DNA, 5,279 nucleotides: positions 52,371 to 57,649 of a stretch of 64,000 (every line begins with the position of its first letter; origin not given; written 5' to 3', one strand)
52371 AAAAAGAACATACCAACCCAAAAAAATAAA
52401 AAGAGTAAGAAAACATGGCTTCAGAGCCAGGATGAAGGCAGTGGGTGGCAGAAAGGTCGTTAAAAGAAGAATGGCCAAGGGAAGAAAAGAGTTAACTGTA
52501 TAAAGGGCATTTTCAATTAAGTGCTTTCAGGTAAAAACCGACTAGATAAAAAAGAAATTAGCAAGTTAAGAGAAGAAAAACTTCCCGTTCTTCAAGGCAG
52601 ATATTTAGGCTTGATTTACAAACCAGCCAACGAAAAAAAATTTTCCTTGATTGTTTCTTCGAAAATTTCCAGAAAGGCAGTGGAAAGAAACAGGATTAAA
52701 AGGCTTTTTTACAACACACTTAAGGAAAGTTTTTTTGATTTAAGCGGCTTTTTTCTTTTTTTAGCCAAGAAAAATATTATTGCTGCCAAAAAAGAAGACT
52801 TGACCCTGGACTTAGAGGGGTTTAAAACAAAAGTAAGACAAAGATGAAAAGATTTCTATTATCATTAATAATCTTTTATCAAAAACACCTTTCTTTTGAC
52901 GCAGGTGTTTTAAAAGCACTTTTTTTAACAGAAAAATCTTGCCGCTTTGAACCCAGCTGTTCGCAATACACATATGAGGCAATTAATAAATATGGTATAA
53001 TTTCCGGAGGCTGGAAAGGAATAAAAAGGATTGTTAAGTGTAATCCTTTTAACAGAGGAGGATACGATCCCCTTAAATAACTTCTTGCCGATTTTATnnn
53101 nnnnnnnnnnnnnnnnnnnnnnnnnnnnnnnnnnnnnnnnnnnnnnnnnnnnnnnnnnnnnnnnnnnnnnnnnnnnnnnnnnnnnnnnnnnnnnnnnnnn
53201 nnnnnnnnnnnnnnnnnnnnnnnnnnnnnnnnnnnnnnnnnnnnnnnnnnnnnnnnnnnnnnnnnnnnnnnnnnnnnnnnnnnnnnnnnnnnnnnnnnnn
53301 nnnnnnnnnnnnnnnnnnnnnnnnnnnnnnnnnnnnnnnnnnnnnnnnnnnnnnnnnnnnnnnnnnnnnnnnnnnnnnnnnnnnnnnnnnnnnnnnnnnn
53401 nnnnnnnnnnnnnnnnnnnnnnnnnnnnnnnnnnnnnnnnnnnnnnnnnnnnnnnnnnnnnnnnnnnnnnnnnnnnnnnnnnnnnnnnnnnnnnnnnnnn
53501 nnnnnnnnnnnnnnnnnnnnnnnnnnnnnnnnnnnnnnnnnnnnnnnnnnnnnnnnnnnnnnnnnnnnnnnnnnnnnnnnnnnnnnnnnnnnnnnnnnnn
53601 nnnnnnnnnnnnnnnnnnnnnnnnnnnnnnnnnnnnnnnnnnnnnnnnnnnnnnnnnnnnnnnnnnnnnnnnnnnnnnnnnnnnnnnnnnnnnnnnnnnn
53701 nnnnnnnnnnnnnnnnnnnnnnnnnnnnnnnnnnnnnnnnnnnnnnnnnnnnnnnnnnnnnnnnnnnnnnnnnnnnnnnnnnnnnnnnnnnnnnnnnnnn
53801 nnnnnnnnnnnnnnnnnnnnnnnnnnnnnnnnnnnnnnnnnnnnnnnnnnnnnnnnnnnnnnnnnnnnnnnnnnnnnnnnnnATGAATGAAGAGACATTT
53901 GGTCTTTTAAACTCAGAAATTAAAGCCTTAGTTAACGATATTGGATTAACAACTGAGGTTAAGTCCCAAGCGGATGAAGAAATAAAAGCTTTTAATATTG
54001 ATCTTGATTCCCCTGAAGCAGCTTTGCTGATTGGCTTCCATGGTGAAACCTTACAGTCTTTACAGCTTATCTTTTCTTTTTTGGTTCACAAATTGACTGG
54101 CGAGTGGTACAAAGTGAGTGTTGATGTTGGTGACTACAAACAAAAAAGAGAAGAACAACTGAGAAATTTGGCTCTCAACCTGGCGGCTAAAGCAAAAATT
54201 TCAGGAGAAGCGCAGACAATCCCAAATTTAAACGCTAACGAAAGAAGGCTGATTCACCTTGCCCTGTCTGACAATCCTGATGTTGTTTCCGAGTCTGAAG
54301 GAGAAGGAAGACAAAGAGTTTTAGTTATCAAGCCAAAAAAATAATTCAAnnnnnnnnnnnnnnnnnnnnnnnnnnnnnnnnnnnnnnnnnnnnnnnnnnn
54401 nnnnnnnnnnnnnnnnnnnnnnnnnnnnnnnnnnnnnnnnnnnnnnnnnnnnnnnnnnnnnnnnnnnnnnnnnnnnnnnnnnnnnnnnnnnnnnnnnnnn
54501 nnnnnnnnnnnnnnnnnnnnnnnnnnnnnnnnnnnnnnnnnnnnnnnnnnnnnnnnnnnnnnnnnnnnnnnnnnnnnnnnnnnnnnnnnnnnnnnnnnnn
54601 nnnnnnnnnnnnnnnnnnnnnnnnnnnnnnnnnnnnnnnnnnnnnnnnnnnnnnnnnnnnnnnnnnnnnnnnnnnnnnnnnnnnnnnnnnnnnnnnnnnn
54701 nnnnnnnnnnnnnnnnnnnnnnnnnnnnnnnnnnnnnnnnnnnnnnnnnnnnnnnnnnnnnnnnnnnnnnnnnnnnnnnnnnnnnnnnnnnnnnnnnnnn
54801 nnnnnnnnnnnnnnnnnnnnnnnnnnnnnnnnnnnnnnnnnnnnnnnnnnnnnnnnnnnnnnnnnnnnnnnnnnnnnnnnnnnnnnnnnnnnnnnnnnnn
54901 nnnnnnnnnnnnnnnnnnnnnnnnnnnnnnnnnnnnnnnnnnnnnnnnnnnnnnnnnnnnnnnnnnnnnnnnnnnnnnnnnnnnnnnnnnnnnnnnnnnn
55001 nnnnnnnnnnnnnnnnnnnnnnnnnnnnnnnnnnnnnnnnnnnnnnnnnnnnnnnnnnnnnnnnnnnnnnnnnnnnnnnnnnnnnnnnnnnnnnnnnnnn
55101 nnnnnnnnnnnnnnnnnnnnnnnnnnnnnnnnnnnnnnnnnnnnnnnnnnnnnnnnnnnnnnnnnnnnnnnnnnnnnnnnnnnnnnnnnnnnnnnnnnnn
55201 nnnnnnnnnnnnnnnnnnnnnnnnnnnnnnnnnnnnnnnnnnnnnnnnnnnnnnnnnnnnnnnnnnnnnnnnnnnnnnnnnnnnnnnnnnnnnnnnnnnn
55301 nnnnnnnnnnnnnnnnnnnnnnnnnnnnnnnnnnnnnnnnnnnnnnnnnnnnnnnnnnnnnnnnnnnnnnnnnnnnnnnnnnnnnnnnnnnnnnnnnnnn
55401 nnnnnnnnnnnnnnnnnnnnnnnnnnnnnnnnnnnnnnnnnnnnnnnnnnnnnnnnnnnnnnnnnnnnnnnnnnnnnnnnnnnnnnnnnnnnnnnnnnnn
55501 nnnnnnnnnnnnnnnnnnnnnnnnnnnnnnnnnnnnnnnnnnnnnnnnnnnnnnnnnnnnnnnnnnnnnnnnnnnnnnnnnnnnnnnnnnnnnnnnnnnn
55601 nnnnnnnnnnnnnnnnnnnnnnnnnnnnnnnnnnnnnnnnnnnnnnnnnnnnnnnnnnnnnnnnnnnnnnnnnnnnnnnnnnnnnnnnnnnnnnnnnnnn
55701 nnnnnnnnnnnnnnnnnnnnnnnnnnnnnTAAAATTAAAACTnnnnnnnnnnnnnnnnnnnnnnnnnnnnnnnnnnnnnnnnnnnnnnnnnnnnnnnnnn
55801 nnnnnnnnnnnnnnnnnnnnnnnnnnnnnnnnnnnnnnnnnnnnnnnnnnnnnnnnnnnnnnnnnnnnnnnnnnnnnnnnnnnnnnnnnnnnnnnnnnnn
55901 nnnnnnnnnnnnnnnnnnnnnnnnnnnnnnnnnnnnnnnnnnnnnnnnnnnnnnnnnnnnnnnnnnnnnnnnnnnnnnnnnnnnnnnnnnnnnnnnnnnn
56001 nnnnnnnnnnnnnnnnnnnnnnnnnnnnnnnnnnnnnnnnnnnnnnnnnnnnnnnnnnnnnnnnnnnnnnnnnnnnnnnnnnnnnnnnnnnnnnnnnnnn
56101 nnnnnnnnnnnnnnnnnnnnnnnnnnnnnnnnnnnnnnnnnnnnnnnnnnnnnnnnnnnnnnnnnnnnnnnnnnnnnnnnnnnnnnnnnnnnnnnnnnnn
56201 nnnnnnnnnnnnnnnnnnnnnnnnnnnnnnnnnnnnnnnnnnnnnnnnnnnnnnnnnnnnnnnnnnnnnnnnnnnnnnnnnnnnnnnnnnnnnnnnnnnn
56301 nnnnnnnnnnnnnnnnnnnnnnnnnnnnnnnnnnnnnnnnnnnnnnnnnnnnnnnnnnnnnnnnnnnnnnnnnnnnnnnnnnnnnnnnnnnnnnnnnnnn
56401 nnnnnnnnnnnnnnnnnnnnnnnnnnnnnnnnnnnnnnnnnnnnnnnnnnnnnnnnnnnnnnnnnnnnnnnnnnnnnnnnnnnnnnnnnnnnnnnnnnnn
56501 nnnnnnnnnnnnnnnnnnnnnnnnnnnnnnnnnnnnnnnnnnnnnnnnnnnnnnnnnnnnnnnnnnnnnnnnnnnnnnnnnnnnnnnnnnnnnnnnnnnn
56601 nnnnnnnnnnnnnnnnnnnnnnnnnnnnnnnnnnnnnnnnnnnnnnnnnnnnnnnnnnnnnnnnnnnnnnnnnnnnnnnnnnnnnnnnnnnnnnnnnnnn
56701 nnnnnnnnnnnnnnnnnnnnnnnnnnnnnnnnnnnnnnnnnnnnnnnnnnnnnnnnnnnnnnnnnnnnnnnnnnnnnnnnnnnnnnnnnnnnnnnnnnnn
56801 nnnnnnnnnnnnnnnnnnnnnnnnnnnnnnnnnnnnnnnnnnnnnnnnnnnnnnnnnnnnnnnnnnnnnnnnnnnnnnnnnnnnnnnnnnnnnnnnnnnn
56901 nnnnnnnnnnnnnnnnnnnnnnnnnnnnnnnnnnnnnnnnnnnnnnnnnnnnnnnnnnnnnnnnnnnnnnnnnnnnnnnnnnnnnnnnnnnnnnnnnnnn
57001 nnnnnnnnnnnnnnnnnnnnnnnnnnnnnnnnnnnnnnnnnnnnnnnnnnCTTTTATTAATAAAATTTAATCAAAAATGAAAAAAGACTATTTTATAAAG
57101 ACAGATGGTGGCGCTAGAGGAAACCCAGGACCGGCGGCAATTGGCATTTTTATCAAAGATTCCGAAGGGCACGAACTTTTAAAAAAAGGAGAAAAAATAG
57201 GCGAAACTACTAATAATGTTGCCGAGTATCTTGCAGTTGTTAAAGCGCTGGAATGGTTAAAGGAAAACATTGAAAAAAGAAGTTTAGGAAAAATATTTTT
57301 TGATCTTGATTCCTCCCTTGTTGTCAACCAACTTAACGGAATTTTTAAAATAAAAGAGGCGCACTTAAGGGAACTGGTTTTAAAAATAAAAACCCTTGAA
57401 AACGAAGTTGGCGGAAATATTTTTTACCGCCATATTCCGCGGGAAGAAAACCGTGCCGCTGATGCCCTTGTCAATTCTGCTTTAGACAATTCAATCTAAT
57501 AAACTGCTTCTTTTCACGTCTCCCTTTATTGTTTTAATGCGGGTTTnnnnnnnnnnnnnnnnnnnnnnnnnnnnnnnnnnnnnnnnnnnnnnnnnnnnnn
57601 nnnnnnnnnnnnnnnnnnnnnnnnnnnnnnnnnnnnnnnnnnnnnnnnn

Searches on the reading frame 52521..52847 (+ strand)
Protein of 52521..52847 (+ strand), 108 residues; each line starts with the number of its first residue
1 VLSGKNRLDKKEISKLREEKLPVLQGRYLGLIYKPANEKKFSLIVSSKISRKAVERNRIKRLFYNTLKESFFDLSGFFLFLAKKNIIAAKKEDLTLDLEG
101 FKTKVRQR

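Call 94: search_protein_families(library=pfam, proteins=[window:52521-52847:+], max_evalue=0.00001)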
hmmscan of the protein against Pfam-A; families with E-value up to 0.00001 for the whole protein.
window:52521-52847:+ (108 aa): 1 family
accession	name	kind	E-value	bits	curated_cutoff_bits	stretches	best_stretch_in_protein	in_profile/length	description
PF00825.24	Ribonuclease_P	-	3.1e-10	40.5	22.3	1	11-101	11-104/109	Ribonuclease P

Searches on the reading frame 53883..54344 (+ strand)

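Call 94: search_protein_families(library=pfam, proteins=[window:53883-54344:+], max_evalue=0.00001)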
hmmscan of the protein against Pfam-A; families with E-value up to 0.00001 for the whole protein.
window:53883-54344:+ (153 aa): 2 families
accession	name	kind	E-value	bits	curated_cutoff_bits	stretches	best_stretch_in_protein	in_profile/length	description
PF01424.28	R3H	-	6.5e-14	52.1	26.8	1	91-151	1-60/60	R3H domain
PF13083.13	KH_KhpA-B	-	1e-08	35.4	32.1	1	14-79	9-72/73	KhpA/KhpB, KH domain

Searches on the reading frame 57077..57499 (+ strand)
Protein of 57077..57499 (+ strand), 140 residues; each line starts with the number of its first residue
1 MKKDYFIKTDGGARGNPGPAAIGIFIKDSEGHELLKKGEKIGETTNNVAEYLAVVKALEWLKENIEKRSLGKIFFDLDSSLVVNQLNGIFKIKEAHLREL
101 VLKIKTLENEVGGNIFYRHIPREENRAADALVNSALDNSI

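Call 94: search_protein_families(library=pfam, proteins=[window:57077-57499:+], max_evalue=0.00001)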
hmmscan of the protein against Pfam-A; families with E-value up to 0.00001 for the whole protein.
window:57077-57499:+ (140 aa): 2 families
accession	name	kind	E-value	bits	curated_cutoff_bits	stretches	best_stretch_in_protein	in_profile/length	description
PF13456.12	RVT_3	-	1.6e-15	57.5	21.6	1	9-135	2-123/123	Reverse transcriptase-like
PF00075.30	RNase_H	-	7.3e-09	36.4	25.8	1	3-96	2-86/141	RNase H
